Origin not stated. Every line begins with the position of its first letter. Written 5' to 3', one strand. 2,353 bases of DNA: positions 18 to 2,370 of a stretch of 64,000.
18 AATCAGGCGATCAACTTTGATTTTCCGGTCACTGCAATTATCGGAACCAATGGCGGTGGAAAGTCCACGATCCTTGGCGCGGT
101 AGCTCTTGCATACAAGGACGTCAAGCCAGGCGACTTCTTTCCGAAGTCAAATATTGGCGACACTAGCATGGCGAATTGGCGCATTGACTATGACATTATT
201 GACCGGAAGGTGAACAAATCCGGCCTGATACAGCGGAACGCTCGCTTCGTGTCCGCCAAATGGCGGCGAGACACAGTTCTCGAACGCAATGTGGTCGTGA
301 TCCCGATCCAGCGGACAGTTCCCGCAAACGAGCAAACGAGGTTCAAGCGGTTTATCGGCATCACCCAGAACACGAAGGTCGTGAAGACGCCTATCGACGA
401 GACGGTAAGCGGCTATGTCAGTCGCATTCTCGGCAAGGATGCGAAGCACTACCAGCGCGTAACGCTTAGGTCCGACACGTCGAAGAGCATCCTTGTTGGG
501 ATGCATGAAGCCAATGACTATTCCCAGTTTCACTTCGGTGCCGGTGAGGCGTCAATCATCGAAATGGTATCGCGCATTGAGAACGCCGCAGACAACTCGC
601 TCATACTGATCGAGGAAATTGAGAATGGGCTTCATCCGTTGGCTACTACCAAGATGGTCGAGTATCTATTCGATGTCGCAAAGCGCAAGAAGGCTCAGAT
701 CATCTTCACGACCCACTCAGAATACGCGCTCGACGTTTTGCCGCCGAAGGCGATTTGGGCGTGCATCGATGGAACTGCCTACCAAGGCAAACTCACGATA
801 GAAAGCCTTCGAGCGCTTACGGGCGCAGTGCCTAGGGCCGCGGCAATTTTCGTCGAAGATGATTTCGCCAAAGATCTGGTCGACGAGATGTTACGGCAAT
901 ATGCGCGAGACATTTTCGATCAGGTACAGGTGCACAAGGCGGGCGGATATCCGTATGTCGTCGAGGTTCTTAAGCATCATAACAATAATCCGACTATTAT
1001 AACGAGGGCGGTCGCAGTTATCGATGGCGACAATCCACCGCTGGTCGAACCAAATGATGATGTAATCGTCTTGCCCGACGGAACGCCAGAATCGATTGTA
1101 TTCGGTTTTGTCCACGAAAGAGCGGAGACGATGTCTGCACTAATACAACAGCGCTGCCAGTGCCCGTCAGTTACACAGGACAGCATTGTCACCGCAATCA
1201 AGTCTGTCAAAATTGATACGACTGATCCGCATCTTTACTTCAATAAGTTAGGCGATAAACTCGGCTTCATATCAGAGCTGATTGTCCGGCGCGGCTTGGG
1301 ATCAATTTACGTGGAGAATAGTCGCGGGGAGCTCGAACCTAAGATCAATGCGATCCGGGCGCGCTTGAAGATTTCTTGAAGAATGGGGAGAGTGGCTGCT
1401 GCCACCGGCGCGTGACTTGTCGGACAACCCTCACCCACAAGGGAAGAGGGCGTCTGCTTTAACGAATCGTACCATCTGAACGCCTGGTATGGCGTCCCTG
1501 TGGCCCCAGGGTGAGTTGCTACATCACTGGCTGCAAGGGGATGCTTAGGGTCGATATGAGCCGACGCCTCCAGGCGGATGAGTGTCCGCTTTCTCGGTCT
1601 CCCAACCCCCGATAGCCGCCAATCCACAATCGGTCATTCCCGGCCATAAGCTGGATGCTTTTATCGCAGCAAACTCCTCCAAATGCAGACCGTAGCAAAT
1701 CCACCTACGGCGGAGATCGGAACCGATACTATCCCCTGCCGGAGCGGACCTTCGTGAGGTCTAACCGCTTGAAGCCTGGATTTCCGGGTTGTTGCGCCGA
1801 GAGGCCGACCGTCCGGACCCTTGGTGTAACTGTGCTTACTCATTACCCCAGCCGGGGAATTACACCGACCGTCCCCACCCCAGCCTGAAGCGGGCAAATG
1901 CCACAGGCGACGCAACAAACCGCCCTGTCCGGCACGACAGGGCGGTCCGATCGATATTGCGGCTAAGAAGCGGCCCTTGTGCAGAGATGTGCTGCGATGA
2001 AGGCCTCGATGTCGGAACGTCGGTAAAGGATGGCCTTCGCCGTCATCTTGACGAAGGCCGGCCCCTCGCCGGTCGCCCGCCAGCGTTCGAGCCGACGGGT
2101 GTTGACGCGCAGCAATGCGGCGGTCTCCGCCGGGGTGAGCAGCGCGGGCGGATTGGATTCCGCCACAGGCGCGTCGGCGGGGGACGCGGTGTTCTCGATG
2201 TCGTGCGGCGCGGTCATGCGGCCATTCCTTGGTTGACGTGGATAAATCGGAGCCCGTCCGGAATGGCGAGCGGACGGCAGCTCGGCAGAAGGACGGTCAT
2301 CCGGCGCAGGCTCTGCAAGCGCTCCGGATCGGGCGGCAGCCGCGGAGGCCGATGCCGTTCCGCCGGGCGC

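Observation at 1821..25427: Four same-orientation copies of a ~50-nt motif cut the island into three 7-8 kb cassettes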

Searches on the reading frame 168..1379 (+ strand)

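Call 9: search_protein_families(library=pfam, proteins=[window:168-1379:+], max_evalue=0.001)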
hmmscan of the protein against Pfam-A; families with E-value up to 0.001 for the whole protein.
window:168-1379:+ (403 aa): 2 families
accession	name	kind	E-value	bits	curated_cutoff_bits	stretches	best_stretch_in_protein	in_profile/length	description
PF13304.12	AAA_21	-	2.4e-12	48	27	1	92-189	207-304/304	AAA domain, putative AbiEii toxin, Type IV TA system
PF13175.12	AAA_15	-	2.4e-11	44.3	32.1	1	137-186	323-372/374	AAA ATPase domain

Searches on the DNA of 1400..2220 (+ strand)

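Call 41: search_rna_families(source=window, start=1400, end=1970, threshold=evalue, max_evalue=10, show_alignments=2)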
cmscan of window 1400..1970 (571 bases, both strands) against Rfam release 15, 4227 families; matches with E-value up to 10: 1.
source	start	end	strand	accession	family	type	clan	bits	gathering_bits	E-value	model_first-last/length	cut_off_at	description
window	1571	1615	-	RF02996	int-alpA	Gene; sRNA;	-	15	35.8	2.2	8-50/71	no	int-alpA RNA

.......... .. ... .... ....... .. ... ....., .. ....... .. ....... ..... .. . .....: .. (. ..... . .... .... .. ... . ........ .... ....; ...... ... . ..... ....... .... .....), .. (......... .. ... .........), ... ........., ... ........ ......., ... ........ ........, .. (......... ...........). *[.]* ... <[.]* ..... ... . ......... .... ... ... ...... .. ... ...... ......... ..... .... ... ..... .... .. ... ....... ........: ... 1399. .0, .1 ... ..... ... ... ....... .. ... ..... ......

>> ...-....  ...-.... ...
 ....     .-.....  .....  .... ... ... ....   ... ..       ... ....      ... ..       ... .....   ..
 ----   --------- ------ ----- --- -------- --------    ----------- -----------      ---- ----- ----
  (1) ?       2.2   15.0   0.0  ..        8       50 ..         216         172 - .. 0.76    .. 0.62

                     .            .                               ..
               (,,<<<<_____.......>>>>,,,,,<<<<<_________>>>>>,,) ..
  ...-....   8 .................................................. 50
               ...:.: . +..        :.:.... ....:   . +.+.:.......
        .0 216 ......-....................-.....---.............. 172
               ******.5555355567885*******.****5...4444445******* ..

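Call 76: search_dna_similar(query=window:1600-2220:+, collection=plasmids, mode=distant, max_evalue=0.01, max_rows=10)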
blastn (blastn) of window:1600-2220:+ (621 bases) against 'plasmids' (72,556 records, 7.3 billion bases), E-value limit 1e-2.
No match.

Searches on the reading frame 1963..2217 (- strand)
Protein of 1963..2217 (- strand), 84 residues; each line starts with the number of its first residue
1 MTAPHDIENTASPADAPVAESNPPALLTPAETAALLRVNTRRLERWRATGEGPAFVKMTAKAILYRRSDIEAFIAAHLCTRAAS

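Call 31: search_protein_families(library=pfam, proteins=[window:1963-2217:-], max_evalue=0.01)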
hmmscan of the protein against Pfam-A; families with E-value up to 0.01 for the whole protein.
window:1963-2217:- (84 aa): 1 family
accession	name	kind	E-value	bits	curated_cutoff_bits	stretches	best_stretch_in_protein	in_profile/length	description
PF12728.13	HTH_17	-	1.2e-10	42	27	1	26-76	1-49/51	Helix-turn-helix domain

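Call 86: search_protein_families(library=ncbifam, proteins=[window:1963-2217:-], max_evalue=0.001)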
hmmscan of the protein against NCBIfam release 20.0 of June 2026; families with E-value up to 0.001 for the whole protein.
window:1963-2217:- (84 aa): 1 family
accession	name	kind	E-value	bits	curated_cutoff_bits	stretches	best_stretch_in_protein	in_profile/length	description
NF033787.1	HTH_BldC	subfamily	0.00021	21.1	77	1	26-50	2-26/49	BldC family transcriptional regulator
